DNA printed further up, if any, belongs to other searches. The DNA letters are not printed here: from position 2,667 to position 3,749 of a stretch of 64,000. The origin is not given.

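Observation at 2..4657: Candidate virion-glycosylation module: S/T-rich repeat protein + truncated UDP-sugar dehydrogenase + GT-B glycosyltransferase inside the head-tail/tail gene block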

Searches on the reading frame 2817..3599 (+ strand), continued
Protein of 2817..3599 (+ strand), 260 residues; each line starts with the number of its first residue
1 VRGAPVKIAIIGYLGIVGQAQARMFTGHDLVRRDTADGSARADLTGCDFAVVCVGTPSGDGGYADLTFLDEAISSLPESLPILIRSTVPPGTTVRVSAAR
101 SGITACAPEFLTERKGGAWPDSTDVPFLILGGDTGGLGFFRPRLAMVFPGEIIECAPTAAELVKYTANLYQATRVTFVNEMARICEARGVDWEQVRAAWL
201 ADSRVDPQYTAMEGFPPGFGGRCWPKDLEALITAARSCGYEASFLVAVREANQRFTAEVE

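Call 34: predict_structure(alignment_id=A1)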
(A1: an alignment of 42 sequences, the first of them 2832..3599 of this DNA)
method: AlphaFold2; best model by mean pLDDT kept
length: 255 residues; sequences in the alignment: 42
mean_pLDDT: 88.8   pTM: 0.87
mean pLDDT of the five models: 88.8, 86.7, 86.3, 84.4, 82.8
residues with pLDDT >= 90: 147; 70-90: 86; 50-70: 21; < 50: 1
segments of 3 or more residues with pLDDT < 50: none
pLDDT, mean of each block of 10 residues (from residue 1): 95 96 94 78 97 82 95 97 95 97 91 92 98 99 98 96 85 84 91 88 63 67 86 91 83 57
secondary structure, 60 per line:
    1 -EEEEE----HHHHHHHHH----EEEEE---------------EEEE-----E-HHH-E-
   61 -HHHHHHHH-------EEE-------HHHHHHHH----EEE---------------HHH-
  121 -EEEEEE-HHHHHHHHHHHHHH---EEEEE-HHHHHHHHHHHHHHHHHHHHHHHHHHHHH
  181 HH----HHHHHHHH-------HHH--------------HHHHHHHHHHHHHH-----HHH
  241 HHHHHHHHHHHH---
elements in order: E2-6 H11-19 E24-28 E44-47 H62-69 E77-79 H87-94 E99-101 E122-127 H129-142 E146-150 H152-182 H187-194 H219-232 H238-252

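Call 36: fold_search(model_id=the predicted structure, library=pdb)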
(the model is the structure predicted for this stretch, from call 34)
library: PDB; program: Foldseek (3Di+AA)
matches with E <= 10: 1483; with E <= 0.001: 463
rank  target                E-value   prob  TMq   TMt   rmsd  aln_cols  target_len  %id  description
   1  3gg2_B                9.6e-19  1.00  0.81  0.50   3.7       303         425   25  Crystal structure of UDP-glucose 6-dehydrogenase from Porphyromonas gingivalis bound to product UDP-glucuronate (released 2009-03-24)
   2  3gg2_A                5.3e-18  1.00  0.81  0.50   3.6       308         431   26  Crystal structure of UDP-glucose 6-dehydrogenase from Porphyromonas gingivalis bound to product UDP-glucuronate (released 2009-03-24)
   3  3vtf                  1.2e-17  1.00  0.82  0.51   3.0       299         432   26  Structure of a UDP-glucose dehydrogenase from the hyperthermophilic archaeon Pyrobaculum islandicum (released 2012-09-19)
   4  3gg2_C                4.9e-17  1.00  0.82  0.51   3.5       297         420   26  Crystal structure of UDP-glucose 6-dehydrogenase from Porphyromonas gingivalis bound to product UDP-glucuronate (released 2009-03-24)
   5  2y0e_A                2.1e-16  1.00  0.81  0.47   3.3       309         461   28  BceC and the final step of UGDs reaction (released 2011-07-27)
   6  3gg2_D                4.0e-16  1.00  0.80  0.50   3.2       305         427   24  Crystal structure of UDP-glucose 6-dehydrogenase from Porphyromonas gingivalis bound to product UDP-glucuronate (released 2009-03-24)
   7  2y0c_A                2.5e-15  1.00  0.82  0.47   3.0       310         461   27  BceC mutation Y10S (released 2011-07-27)
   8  4a7p_B                4.8e-15  1.00  0.78  0.48   3.5       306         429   25  Se-Met derivatized UgdG, UDP-glucose dehydrogenase from Sphingomonas elodea (released 2012-11-21)
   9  4a7p_A                8.0e-15  1.00  0.81  0.50   3.1       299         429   24  Se-Met derivatized UgdG, UDP-glucose dehydrogenase from Sphingomonas elodea (released 2012-11-21)
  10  2y0e_C                1.4e-14  1.00  0.80  0.47   3.4       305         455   28  BceC and the final step of UGDs reaction (released 2011-07-27)
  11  2y0d_A                3.4e-14  1.00  0.83  0.49   3.6       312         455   26  BceC mutation Y10K (released 2011-07-27)
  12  2y0d_B                3.4e-14  1.00  0.81  0.48   3.4       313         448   27  BceC mutation Y10K (released 2011-07-27)
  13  2y0d_D                5.0e-14  1.00  0.81  0.48   3.5       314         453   27  BceC mutation Y10K (released 2011-07-27)
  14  2y0c_C                7.4e-14  1.00  0.81  0.47   3.2       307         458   28  BceC mutation Y10S (released 2011-07-27)
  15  2y0d_C                9.5e-14  1.00  0.81  0.48   3.4       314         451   27  BceC mutation Y10K (released 2011-07-27)
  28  2y0e_B                6.0e-13  1.00  0.79  0.47   3.3       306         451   28  BceC and the final step of UGDs reaction (released 2011-07-27)
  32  2y0e_D                7.8e-13  1.00  0.78  0.46   3.2       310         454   26  BceC and the final step of UGDs reaction (released 2011-07-27)
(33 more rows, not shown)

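Call 61: search_protein_families(library=pfam, alignment_id=A3, max_evalue=0.00001)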
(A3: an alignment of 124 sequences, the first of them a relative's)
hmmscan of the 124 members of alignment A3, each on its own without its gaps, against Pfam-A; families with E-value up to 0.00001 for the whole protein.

A. member 1, L007:6423-7202:+ (259 aa): 1 family
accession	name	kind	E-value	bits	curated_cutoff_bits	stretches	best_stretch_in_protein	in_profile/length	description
PF02945.21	Endonuclease_7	-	8e-12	45.3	23.6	1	121-207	2-72/82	Recombination endonuclease VII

B. families by the number of members that match (of 124 scanned): 31 families (the first 25 are shown)
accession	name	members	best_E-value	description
PF13489.12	Methyltransf_23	13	2.3e-16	Methyltransferase domain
PF08484.17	Methyltransf_14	11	2.4e-23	C-methyltransferase C-terminal domain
PF08421.16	Methyltransf_13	11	5.7e-15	Putative zinc binding domain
PF00535.33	Glycos_transf_2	8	1.8e-13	Glycosyl transferase family 2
PF08242.18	Methyltransf_12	8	2e-08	Methyltransferase domain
PF01370.27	Epimerase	7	4.3e-46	NAD dependent epimerase/dehydratase family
PF16363.11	GDP_Man_Dehyd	7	1.7e-32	GDP-mannose 4,6 dehydratase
PF04321.23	RmlD_sub_bind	6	1.1e-11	RmlD substrate binding domain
PF13460.12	NAD_binding_10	6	1.5e-11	NAD(P)H-binding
PF07993.18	NAD_binding_4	6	1.1e-10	Male sterility protein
PF01073.25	3Beta_HSD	5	1.2e-17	3-beta hydroxysteroid dehydrogenase/isomerase family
PF02719.21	Polysacc_synt_2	4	3.9e-09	Polysaccharide biosynthesis protein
PF00534.26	Glycos_transf_1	3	7.3e-12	Glycosyl transferases group 1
PF13692.12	Glyco_trans_1_4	3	6.6e-11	Glycosyl transferases group 1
PF08241.18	Methyltransf_11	3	2.5e-09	Methyltransferase domain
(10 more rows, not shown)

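Call 63: get_annotated_region(hit=H11, flank=1500)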
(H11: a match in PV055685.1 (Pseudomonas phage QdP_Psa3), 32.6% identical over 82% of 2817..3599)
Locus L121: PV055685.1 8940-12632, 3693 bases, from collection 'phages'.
description: Pseudomonas phage QdP_Psa3, complete genome.
organism: Pseudomonas phage QdP_Psa3 (NCBI taxid 3401910)
taxonomy: Viruses; Duplodnaviria; Heunggongvirae; Uroviricota; Caudoviricetes
host: Pseudomonas syringae pv. actinidiae (CFBP 7286); source: soil samples from kiwifruit Psa-infected orchards; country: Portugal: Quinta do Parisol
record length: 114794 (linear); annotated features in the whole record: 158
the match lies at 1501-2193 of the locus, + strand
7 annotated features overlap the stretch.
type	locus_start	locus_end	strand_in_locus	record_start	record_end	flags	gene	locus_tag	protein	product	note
CDS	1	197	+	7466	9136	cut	-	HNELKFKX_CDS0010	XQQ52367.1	DNA helicase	RNA and nucleotide metabolism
CDS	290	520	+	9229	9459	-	-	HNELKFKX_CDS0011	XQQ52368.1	hypothetical protein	-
CDS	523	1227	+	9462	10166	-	-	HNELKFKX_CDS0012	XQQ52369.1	hypothetical protein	-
CDS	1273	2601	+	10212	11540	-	-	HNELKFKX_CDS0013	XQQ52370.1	UDP-glucose dehydrogenase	-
CDS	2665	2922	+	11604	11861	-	-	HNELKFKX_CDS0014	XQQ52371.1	hypothetical protein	-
CDS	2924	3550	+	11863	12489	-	-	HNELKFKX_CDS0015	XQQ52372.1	nucleotidyltransferase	RNA and nucleotide metabolism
CDS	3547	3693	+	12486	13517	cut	-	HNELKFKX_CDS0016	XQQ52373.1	hypothetical protein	-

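Call 64: get_annotated_region(hit=H12, flank=1500)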
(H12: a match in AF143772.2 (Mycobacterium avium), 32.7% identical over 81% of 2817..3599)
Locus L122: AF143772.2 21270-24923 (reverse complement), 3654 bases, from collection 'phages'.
description: Mycobacterium avium strain 2151 glycopeptidolipid biosynthesis and daunorubicin resistance gene clusters and insertion sequences IS1601, IS1245 and IS1348, complete sequence.
organism: Mycobacterium avium (NCBI taxid 1764)
taxonomy: Bacteria; Bacillati; Actinomycetota; Actinomycetes; Mycobacteriales; Mycobacteriaceae; Mycobacterium; Mycobacterium avium complex (MAC)
host: -; source: -; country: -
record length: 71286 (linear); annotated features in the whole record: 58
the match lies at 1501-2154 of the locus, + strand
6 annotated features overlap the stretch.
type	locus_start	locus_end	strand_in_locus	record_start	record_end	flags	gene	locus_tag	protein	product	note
CDS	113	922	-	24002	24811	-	gtfC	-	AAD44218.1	GtfC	glycosyltransferase; putative; similar to Mycobacterium avium silvaticum gsa gene product encoded GenBank Accession ...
CDS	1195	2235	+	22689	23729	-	gdhgA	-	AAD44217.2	GdhgA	UDP-D-glucose-dehydrogenase; putative; similar to Bacillus subtilis product encoded by GenBank Accession Number AF015609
misc_feature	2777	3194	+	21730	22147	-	-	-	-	-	hlpA; disrupted by IS1348; similar to Prevotella intermedia product encoded GenBank Accession Number AF052516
repeat_region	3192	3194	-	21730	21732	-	-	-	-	-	-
mobile_element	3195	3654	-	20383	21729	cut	-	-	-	insertion sequence:IS1348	similar to IS1601 part C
CDS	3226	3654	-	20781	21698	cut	-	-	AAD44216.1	transposase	IS1601-D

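Call 65: get_annotated_region(hit=H16, flank=1500)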
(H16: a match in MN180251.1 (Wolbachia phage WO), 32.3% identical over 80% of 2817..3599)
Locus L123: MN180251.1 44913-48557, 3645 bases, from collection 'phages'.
description: UNVERIFIED: Wolbachia phage WO isolate Seq2wOMel_KL2 genomic sequence.
organism: Wolbachia phage WO (NCBI taxid 112596)
taxonomy: Viruses; Duplodnaviria; Heunggongvirae; Uroviricota; Caudoviricetes
host: Wolbachia sp. wMel_KL; source: Drosophila melanogaster; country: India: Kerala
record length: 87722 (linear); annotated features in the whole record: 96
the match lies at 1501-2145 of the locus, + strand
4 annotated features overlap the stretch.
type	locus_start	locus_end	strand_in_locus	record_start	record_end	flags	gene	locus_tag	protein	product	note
CDS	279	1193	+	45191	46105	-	-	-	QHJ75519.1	permeases of the drug/metabolite transporter(DMT) superfamily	-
CDS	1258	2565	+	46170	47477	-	-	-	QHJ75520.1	UDP-glucose 6-dehydrogenase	-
CDS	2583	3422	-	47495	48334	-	-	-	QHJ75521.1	glycerol-3-phosphate transporter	-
CDS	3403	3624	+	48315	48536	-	-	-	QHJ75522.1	hypothetical protein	-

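Call 66: get_annotated_region(hit=H22, flank=1500)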
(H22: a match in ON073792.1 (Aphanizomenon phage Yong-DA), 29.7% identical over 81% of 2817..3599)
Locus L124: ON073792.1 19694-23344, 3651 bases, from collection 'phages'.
description: Aphanizomenon phage Yong-DA, complete genome.
organism: Aphanizomenon phage Yong-DA (NCBI taxid 2932864)
taxonomy: Viruses
host: -; source: Aphanizomenon flos-aquae; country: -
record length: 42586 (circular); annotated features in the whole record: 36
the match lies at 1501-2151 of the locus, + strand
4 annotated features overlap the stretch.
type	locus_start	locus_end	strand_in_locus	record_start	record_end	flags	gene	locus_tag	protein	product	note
CDS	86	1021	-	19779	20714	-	-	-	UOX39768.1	UDP-glucuronate decarboxylase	-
CDS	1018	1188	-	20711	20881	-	-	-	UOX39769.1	hypothetical protein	-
CDS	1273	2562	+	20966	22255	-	-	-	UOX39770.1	UDP-glucose 6-dehydrogenase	-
CDS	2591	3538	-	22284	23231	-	-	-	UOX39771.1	recombinase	-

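Call 71: search_protein_families(library=pfam, proteins=[L007:10778-11770:+, L010:10765-11787:+, L013:6734-7744:+, L014:10644-12197:+, L015:9886-11418:+, L017:10145-10870:+, L018:3741-4361:+, L020:6647-7267:+, L009:10120-11469:+, L001:4264-5004:+], max_evalue=0.001)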
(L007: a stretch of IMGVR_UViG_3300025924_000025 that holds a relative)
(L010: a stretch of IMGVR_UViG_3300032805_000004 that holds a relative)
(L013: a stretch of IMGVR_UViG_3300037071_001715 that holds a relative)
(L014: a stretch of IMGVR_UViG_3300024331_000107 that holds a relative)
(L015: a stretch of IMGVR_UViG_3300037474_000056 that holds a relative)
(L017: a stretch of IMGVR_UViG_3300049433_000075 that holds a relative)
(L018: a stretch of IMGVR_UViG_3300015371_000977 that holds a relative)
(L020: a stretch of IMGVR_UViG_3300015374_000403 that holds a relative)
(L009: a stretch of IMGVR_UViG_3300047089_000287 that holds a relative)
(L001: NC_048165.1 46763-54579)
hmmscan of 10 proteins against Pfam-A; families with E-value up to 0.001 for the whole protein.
L007:10778-11770:+ (330 aa): 0 families

L010:10765-11787:+ (340 aa): 6 families
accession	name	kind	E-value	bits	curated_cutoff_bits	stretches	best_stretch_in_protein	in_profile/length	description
PF01370.27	Epimerase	-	5.9e-41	140.9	20.9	1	3-260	1-239/240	NAD dependent epimerase/dehydratase family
PF16363.11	GDP_Man_Dehyd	-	1.7e-24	87.3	27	1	4-326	1-331/332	GDP-mannose 4,6 dehydratase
PF07993.18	NAD_binding_4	-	4.7e-08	32.9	20.1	1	100-183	113-209/258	Male sterility protein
PF13460.12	NAD_binding_10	-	1.2e-07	32.3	27.2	1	7-178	1-143/184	NAD(P)H-binding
PF04321.23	RmlD_sub_bind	-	1e-06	28.5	27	0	116-169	93-143/287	RmlD substrate binding domain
PF01073.25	3Beta_HSD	-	0.00022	20.8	22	1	5-167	2-162/280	3-beta hydroxysteroid dehydrogenase/isomerase family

L013:6734-7744:+ (336 aa): 0 families

L014:10644-12197:+ (517 aa): 2 families
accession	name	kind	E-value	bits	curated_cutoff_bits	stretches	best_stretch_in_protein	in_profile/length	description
PF00535.33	Glycos_transf_2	-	1.7e-10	41.5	23.3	1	107-227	1-117/168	Glycosyl transferase family 2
PF13641.12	Glyco_tranf_2_3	-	8.6e-08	32.9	27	1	104-229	1-125/230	Glycosyltransferase like family 2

L015:9886-11418:+ (510 aa): 1 family
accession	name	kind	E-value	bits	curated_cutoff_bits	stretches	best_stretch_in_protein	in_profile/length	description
PF00535.33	Glycos_transf_2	-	1.2e-06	29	23.3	1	331-407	51-128/168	Glycosyl transferase family 2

L017:10145-10870:+ (241 aa): 6 families
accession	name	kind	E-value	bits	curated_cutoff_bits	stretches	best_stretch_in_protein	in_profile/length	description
PF13489.12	Methyltransf_23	-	1.5e-10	41.5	27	1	39-201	11-159/164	Methyltransferase domain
PF13649.12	Methyltransf_25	-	9.6e-10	39.5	27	1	52-136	1-89/97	Methyltransferase domain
PF08241.18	Methyltransf_11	-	6.6e-09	36.7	21.2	1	54-142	2-89/95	Methyltransferase domain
PF13847.12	Methyltransf_31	-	2.4e-08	34.2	27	1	48-150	3-111/145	Methyltransferase domain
PF08242.18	Methyltransf_12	-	3.6e-05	24.8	30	1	54-138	2-90/98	Methyltransferase domain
PF08003.17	Methyltransf_9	-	0.00013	21.5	23.8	1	49-137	116-206/315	Protein of unknown function (DUF1698)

L018:3741-4361:+ (206 aa): 1 family
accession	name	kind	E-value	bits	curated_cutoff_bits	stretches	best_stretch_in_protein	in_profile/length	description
PF00535.33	Glycos_transf_2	-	0.00024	21.5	23.3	1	52-133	71-159/168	Glycosyl transferase family 2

L020:6647-7267:+ (206 aa): 1 family
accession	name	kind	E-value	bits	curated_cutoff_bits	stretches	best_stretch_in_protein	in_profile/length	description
PF00535.33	Glycos_transf_2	-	4.8e-05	23.8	23.3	1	51-131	70-157/168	Glycosyl transferase family 2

L009:10120-11469:+ (449 aa): 0 families

L001:4264-5004:+ (246 aa): 0 families
